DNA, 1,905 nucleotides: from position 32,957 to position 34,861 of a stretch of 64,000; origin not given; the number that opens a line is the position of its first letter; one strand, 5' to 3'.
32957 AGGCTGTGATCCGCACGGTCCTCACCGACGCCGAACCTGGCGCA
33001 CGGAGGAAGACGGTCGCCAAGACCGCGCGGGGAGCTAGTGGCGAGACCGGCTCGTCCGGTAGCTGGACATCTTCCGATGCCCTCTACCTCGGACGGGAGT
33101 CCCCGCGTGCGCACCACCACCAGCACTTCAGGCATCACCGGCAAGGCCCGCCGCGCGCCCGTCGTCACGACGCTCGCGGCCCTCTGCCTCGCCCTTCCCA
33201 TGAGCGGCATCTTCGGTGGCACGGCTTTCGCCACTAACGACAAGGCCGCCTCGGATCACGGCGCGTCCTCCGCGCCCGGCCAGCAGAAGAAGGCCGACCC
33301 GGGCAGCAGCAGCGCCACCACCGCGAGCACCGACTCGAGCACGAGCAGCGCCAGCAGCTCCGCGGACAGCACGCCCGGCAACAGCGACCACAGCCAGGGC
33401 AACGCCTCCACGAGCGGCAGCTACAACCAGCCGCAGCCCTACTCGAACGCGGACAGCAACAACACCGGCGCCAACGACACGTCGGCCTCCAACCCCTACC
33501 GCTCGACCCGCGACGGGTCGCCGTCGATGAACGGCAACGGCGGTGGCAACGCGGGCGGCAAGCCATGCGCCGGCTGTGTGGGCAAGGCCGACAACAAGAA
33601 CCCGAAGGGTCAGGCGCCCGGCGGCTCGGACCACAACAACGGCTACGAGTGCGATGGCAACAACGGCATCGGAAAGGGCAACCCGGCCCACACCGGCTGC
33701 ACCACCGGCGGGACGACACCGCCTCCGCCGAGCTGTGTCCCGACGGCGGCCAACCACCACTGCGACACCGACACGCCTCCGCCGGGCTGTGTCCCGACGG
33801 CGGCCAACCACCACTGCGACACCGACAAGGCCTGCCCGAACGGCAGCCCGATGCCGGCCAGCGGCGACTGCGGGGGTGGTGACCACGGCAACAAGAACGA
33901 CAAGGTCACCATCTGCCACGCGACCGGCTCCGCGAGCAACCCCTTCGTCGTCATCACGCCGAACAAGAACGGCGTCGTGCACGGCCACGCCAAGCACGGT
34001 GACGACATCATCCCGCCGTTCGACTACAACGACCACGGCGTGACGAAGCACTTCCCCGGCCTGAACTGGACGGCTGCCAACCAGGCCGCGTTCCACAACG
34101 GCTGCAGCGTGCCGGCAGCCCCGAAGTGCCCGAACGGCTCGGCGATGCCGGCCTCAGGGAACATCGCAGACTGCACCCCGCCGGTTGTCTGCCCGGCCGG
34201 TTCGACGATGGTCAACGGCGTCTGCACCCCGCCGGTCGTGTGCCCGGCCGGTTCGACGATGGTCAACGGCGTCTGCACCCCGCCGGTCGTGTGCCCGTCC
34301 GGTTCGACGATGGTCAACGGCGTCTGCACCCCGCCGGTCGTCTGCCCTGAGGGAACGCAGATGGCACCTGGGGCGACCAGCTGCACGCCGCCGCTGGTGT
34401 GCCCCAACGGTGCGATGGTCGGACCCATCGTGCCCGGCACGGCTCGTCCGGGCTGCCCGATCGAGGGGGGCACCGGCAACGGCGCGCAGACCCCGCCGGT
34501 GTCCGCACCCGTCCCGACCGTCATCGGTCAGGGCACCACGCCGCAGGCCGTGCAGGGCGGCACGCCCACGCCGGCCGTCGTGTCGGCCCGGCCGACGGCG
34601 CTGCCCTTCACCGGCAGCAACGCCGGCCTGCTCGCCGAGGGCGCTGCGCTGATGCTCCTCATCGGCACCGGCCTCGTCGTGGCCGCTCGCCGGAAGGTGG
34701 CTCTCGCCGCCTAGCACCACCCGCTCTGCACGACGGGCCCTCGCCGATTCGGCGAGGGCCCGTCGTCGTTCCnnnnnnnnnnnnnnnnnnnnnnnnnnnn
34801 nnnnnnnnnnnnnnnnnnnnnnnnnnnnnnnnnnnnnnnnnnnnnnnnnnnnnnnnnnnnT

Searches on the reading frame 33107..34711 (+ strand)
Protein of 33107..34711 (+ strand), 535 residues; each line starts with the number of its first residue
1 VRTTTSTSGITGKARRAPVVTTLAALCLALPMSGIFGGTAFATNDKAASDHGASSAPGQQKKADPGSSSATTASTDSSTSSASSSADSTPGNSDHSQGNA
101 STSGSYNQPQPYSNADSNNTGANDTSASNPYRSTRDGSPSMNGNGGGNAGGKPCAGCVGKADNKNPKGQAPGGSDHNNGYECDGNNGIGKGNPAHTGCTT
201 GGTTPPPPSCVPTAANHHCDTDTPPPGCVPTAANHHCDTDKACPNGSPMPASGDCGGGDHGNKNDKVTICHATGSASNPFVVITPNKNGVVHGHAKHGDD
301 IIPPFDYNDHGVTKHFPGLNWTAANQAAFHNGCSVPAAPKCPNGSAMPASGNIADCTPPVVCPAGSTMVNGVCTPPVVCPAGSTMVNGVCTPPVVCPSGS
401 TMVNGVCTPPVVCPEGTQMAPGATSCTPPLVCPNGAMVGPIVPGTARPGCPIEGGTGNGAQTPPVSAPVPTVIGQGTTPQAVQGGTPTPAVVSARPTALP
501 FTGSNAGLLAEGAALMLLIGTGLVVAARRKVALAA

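Call 45: search_protein_families(library=pfam, proteins=[window:33107-34711:+], max_evalue=0.01)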
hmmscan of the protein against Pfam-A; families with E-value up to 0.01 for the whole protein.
window:33107-34711:+ (535 aa): 1 family
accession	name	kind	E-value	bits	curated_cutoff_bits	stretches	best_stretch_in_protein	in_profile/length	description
PF00746.26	Gram_pos_anchor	-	0.0079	16.6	20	0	498-531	8-41/43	LPXTG cell wall anchor motif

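Call 46: search_protein_families(library=ncbifam, proteins=[window:33107-34711:+], max_evalue=0.01)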
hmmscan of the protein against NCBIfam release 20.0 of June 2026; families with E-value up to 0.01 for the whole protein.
window:33107-34711:+ (535 aa): 0 families

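Call 63: find_homologous_proteins(query=window:33107-34711:+, max_evalue=0.00001)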
Query window:33107-34711:+ (535 aa): 554 proteins with E <= 0.00001 among 8000 candidates; the best 120 are listed.
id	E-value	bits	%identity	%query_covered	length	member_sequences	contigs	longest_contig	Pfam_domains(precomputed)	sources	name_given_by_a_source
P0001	0.0e+0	1186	100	100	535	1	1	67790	-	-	-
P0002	5.9e-143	496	57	51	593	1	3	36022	-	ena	-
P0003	3.8e-84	302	39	100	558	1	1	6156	-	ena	-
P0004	2.5e-83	299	42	99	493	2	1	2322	-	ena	-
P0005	3.6e-82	295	41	99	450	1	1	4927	-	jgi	jgi:hypothetical protein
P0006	9.8e-82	294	41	99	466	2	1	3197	-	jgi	jgi:hypothetical protein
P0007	7.4e-81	291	41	89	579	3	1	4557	-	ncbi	ncbi:MAG: hypothetical protein ABR614_04770 [Mycobacteriales bacterium]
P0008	8.6e-70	254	39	100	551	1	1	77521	-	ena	-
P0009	5.9e-68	248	80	19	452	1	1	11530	-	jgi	jgi:hypothetical protein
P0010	5.4e-63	232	54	39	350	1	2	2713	-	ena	-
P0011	2.1e-61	226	47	36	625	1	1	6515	-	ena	-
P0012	2.4e-61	226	43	37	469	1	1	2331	-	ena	-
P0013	8.1e-61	225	57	37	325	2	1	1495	-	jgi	jgi:hypothetical protein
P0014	8.2e-60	221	52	39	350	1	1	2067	-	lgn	-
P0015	1.6e-59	220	53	40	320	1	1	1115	-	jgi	-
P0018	5.9e-59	218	51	40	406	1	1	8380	-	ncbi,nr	ncbi:MAG: hypothetical protein JWO88_2482 [Frankiales bacterium]|nr:hypothetical protein [Frankiales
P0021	5.6e-58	215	47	47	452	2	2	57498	-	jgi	jgi:hypothetical protein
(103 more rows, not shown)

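Call 64: find_encoding_contigs(protein=P0002, flank=1200, max_places=4)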
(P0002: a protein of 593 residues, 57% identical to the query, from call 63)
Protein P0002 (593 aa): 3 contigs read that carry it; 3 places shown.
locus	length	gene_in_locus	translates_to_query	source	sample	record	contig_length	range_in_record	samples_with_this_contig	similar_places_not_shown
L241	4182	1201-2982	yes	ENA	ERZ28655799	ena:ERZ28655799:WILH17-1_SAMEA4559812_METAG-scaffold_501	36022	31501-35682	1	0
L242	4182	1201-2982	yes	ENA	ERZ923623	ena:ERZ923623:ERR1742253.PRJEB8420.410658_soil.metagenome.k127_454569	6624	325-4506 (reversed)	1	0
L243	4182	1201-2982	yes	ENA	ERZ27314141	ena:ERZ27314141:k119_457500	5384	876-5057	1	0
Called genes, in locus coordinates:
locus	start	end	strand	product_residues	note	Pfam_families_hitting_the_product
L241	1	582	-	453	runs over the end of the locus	-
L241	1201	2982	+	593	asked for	-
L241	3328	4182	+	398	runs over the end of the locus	?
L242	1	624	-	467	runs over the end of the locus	-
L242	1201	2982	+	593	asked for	-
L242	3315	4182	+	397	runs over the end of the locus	?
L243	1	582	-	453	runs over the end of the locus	-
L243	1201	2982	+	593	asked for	-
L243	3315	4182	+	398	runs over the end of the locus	?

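Call 65: find_encoding_contigs(protein=P0003, flank=1200, max_places=3)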
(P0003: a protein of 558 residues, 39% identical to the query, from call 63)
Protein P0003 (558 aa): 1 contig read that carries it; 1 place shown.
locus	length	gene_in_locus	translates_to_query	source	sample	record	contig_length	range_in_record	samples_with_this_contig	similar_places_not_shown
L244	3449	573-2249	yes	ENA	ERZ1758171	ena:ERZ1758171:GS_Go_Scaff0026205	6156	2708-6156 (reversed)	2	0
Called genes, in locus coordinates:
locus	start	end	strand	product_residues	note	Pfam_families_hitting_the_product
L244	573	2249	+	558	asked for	-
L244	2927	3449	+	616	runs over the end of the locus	PF13177:DNA_pol3_delta2, PF13401:AAA_22 (weak), PF00004:AAA, PF22608:DNAX_ATPase_lid, PF12169:DNA_pol3_gamma3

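Call 66: find_encoding_contigs(protein=P0008, flank=1200, max_places=3)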
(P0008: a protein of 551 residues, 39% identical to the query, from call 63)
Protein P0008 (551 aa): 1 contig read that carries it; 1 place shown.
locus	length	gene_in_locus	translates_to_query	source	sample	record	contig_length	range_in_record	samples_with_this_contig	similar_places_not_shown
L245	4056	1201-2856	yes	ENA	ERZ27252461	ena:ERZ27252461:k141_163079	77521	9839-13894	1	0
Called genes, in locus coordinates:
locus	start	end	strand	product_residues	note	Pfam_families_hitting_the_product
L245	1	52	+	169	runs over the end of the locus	PF27101:Rv3753c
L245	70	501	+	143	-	PF00383:dCMP_cyt_deam_1, PF14437:MafB19-deam, PF14439:Bd3614-deam (weak)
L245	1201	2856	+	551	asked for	-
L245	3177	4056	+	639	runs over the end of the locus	PF13177:DNA_pol3_delta2, PF00004:AAA, PF13401:AAA_22 (weak), PF22608:DNAX_ATPase_lid, PF12169:DNA_pol3_gamma3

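Call 67: find_encoding_contigs(protein=P0007, flank=1200, max_places=3)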
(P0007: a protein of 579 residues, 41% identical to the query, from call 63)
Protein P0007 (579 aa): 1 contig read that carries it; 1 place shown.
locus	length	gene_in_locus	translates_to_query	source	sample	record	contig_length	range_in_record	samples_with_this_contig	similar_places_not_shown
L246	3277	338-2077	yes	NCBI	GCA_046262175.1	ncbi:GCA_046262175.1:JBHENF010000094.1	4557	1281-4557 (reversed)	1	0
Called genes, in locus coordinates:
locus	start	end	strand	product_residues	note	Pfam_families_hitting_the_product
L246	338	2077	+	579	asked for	-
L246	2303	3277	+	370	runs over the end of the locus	-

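Call 68: find_encoding_contigs(protein=P0005, flank=1200, max_places=3)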
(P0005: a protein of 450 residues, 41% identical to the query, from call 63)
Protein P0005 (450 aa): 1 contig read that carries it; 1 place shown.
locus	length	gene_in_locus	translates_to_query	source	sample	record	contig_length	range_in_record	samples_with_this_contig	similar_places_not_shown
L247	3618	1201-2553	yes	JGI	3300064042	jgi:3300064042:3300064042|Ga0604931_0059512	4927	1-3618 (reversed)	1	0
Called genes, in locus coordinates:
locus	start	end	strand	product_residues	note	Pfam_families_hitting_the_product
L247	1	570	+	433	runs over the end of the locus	PF00150:Cellulase (weak), PF02449:Glyco_hydro_42 (weak)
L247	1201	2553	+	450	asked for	-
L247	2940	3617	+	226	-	?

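Call 69: find_encoding_contigs(protein=P0018, flank=1200, max_places=3)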
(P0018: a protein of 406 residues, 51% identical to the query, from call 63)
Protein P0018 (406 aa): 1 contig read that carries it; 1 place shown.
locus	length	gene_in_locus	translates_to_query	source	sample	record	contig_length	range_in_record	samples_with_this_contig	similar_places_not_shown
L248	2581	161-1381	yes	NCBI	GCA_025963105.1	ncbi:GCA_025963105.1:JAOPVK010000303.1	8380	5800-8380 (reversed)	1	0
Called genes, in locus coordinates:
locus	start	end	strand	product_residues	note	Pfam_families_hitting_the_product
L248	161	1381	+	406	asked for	-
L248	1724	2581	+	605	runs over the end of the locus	PF13177:DNA_pol3_delta2, PF13401:AAA_22 (weak), PF00004:AAA, PF22608:DNAX_ATPase_lid, PF12169:DNA_pol3_gamma3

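Call 70: find_encoding_contigs(protein=P0021, flank=1200, max_places=3)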
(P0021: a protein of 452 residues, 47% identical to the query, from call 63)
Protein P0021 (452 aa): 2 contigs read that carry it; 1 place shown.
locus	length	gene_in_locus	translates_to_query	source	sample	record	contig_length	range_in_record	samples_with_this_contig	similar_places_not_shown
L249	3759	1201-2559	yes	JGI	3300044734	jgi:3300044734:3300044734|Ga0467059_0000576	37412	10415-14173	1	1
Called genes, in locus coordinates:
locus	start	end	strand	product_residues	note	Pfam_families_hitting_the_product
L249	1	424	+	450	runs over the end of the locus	PF02706:Wzz (faint), PF01656:CbiA, PF10609:ParA, PF13614:AAA_31 (faint)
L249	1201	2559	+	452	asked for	-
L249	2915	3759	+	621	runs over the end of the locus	PF13177:DNA_pol3_delta2, PF13401:AAA_22 (weak), PF00004:AAA, PF22608:DNAX_ATPase_lid, PF12169:DNA_pol3_gamma3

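Call 71: find_encoding_contigs(protein=P0011, flank=1200, max_places=3)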
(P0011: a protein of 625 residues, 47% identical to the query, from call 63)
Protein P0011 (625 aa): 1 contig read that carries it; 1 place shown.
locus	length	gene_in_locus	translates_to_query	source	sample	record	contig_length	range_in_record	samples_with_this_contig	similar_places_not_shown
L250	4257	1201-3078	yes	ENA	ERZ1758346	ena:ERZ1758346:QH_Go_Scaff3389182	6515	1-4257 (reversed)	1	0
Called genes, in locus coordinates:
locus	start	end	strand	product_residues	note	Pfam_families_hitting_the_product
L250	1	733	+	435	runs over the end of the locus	-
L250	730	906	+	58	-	-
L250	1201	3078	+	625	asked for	-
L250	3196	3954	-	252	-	PF00293:NUDIX, PF21906:WHD_NrtR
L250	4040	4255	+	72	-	?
